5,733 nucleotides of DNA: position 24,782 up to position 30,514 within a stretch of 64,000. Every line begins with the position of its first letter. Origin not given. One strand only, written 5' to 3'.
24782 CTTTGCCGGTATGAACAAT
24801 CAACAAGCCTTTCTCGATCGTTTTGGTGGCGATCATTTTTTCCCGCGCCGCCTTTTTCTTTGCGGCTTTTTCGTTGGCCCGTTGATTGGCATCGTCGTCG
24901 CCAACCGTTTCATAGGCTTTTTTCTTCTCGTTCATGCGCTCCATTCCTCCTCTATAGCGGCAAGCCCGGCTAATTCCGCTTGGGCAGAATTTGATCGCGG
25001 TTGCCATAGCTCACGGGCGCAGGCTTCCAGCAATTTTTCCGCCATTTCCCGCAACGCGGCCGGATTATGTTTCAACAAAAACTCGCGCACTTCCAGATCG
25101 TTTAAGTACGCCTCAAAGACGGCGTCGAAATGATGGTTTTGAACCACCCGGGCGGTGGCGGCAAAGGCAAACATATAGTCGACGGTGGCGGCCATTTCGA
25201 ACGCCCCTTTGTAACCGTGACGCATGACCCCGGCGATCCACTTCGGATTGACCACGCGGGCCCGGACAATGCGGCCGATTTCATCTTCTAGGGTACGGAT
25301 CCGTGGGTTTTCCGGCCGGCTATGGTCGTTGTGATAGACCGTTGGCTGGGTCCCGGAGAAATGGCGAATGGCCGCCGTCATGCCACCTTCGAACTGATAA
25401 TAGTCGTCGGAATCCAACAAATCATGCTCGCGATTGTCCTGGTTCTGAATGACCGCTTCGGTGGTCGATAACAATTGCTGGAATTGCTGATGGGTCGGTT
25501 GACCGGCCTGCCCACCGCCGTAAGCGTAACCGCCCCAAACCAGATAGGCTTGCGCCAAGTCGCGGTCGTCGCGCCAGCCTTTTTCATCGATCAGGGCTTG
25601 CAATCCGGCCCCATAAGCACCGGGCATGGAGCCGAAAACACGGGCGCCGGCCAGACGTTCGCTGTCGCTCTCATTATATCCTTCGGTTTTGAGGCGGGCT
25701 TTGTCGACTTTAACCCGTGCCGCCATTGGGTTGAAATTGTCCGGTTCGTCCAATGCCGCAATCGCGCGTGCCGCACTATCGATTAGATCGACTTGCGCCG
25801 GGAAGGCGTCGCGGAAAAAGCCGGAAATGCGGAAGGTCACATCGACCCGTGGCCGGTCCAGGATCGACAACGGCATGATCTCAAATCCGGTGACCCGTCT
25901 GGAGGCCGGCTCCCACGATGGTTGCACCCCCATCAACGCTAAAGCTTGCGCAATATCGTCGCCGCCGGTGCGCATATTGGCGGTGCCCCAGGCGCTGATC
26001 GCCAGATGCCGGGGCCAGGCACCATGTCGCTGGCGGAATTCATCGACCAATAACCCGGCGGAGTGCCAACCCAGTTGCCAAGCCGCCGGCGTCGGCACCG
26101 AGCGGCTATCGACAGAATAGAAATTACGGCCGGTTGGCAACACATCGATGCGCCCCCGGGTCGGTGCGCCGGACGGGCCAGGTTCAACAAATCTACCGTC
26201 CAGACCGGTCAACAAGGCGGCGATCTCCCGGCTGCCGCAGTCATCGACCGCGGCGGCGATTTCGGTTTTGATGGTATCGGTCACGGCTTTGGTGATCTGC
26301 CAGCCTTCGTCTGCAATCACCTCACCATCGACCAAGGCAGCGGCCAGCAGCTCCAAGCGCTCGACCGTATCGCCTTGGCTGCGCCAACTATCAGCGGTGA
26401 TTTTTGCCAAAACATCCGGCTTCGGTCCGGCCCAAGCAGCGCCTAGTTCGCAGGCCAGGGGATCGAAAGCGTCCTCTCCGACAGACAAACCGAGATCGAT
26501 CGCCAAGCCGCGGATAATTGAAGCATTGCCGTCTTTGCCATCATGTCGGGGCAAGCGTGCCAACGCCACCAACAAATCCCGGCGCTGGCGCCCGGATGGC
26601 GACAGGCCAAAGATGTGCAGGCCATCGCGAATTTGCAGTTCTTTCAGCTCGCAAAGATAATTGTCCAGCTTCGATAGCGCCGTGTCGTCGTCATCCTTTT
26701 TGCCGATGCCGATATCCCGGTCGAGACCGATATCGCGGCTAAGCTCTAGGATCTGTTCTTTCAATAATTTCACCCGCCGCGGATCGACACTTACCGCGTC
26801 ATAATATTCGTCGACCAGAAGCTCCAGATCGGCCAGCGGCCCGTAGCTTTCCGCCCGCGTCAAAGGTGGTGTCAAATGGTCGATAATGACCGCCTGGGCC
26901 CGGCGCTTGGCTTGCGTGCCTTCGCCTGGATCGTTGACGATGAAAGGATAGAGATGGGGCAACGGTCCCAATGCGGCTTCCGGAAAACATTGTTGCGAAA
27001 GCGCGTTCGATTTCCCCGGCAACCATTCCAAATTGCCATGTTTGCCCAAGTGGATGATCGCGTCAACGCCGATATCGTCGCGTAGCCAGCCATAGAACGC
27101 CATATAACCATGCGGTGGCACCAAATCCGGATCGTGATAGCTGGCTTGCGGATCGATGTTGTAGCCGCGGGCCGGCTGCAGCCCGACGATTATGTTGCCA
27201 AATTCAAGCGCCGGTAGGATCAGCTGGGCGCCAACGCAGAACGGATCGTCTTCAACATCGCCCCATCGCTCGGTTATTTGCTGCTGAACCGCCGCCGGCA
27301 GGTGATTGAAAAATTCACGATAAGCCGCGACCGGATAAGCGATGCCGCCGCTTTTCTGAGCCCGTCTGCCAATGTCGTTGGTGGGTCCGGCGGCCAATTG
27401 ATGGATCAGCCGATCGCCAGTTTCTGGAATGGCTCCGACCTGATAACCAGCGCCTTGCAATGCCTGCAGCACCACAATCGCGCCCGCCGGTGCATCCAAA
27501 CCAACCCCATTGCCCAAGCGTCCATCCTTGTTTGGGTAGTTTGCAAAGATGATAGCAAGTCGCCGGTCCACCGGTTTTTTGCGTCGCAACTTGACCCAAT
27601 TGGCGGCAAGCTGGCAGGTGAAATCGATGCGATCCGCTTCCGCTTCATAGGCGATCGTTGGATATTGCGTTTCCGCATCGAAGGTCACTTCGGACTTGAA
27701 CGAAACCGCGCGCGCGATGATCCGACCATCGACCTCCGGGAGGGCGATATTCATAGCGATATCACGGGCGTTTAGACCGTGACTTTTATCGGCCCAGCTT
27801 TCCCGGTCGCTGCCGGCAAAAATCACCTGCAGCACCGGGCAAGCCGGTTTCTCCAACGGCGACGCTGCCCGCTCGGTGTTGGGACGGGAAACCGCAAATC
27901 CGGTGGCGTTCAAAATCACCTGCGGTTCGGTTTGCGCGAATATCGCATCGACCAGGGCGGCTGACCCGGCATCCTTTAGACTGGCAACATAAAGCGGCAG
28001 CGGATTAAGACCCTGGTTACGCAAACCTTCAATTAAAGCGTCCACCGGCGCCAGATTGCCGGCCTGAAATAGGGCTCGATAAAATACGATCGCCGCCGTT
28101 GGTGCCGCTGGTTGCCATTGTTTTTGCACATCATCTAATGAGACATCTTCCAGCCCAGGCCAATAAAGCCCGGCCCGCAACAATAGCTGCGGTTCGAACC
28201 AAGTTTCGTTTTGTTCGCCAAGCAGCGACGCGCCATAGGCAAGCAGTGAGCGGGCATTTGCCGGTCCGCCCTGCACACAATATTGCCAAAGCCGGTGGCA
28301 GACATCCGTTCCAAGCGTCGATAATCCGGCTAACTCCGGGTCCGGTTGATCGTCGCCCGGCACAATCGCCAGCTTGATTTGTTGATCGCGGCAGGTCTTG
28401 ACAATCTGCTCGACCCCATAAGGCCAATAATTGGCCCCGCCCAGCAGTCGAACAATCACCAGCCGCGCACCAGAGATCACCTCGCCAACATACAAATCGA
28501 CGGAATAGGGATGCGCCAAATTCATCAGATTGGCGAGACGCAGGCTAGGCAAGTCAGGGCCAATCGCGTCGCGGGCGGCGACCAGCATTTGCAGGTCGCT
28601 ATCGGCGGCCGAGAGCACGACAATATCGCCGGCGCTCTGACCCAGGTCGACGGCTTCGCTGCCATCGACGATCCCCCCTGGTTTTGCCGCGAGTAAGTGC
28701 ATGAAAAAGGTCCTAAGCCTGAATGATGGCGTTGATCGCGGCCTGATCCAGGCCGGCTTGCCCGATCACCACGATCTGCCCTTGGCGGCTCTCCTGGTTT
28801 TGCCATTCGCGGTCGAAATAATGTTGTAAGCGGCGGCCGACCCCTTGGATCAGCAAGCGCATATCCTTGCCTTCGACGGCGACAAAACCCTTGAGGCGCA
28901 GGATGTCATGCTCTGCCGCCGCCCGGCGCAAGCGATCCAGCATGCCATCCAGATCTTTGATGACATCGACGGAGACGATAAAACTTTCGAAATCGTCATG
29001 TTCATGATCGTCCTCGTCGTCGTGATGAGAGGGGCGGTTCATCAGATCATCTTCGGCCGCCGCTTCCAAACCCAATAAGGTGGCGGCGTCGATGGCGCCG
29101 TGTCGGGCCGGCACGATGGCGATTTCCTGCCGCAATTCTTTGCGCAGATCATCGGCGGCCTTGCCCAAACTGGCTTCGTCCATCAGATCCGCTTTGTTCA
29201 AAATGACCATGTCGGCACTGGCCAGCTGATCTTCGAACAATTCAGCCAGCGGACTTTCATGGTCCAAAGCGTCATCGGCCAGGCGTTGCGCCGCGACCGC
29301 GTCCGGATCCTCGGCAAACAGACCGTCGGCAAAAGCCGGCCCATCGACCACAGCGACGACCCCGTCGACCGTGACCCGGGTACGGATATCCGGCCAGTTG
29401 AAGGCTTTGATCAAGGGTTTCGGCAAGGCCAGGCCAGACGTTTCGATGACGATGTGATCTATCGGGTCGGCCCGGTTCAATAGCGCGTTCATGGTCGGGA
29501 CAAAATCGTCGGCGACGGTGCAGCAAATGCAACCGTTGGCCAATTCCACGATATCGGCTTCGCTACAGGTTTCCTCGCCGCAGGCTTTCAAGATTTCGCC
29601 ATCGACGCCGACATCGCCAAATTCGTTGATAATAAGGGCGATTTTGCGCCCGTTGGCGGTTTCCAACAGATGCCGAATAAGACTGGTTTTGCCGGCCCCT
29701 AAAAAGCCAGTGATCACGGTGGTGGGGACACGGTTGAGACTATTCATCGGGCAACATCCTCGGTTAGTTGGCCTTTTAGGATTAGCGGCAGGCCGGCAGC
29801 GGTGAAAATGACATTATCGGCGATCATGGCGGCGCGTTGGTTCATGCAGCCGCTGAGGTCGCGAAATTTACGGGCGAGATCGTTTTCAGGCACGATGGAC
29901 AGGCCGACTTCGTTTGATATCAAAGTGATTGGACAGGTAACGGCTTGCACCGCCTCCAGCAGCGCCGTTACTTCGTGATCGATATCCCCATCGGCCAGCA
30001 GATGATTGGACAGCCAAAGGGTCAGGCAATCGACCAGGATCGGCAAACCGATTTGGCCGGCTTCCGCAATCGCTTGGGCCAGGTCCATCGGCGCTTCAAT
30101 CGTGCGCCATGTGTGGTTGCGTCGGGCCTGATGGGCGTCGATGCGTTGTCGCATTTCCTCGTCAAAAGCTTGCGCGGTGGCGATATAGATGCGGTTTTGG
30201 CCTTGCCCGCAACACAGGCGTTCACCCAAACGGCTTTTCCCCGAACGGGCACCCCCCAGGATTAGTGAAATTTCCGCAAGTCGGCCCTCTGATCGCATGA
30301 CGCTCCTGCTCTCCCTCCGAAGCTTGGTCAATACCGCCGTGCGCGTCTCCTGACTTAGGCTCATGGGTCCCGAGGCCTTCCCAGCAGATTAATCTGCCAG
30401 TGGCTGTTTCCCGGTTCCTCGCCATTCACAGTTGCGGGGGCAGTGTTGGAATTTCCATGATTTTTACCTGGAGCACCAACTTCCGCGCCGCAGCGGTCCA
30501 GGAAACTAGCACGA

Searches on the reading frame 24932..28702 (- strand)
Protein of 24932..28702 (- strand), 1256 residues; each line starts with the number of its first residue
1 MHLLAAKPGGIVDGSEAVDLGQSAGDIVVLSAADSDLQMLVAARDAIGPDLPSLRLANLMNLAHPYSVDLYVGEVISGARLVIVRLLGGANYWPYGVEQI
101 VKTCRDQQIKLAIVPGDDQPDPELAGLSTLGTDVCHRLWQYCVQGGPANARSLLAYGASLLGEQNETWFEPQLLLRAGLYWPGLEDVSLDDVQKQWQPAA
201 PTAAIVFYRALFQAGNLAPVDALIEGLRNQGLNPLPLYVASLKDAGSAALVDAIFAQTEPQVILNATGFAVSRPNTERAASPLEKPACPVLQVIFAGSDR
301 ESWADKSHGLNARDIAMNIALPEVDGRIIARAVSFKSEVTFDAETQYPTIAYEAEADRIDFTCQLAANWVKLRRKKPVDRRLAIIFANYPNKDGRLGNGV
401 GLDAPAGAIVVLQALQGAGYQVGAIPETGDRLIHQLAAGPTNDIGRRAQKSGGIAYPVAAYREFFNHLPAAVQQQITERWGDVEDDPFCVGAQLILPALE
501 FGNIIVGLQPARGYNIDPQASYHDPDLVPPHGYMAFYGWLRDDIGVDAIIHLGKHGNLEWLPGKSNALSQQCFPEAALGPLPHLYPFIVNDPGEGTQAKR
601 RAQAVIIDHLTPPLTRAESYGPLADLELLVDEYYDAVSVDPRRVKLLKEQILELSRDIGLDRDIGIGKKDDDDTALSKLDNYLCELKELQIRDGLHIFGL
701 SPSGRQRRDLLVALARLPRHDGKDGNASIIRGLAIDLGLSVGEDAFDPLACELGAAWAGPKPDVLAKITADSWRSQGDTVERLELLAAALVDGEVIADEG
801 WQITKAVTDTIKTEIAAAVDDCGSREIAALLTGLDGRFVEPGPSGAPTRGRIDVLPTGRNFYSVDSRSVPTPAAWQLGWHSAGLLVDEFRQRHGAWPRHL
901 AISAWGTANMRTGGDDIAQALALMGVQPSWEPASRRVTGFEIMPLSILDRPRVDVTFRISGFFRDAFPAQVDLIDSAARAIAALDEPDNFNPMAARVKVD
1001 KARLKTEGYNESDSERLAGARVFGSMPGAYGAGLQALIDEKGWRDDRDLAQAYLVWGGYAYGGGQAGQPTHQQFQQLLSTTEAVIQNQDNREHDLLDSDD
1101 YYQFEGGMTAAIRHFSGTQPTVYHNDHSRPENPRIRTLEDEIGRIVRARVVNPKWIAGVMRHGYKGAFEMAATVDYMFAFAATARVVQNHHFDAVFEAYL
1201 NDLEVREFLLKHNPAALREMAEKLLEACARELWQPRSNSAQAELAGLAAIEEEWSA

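Call 82: search_protein_families(library=pfam, proteins=[window:24932-28702:-], max_evalue=0.00001)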
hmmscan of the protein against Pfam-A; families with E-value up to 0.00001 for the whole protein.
window:24932-28702:- (1256 aa): 1 family
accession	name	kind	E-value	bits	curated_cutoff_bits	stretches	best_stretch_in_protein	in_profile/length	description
PF02514.21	CobN-Mg_chel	-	0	1298.9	24.5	1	139-1238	1-1088/1090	CobN/Magnesium Chelatase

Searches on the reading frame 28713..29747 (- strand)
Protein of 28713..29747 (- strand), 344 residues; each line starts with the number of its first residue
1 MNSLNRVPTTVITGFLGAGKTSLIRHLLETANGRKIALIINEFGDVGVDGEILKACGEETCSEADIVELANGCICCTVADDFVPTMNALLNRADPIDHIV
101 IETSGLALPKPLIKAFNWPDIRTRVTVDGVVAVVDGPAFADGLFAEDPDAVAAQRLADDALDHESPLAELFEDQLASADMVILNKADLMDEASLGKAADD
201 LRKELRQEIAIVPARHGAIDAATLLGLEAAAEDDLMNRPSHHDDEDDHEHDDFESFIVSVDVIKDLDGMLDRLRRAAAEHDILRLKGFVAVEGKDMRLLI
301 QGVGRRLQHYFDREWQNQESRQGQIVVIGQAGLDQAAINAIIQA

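Call 82: search_protein_families(library=pfam, proteins=[window:28713-29747:-], max_evalue=0.00001)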
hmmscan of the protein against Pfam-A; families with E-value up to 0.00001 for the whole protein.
window:28713-29747:- (344 aa): 2 families
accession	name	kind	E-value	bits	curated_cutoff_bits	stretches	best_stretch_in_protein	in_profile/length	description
PF02492.25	cobW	-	1.4e-57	194.6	20.7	1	8-211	1-178/180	CobW/HypB/UreG, nucleotide-binding domain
PF07683.19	CobW_C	-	2.4e-16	59.8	22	1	254-343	2-91/94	Cobalamin synthesis protein cobW C-terminal domain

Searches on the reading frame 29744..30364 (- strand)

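Call 82: search_protein_families(library=pfam, proteins=[window:29744-30364:-], max_evalue=0.00001)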
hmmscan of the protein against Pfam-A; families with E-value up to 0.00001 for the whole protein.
window:29744-30364:- (206 aa): 1 family
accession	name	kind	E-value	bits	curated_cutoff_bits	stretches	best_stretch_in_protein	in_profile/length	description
PF02283.22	CobU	-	1.2e-57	194.6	27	1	34-194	2-166/168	Cobinamide kinase / cobinamide phosphate guanyltransferase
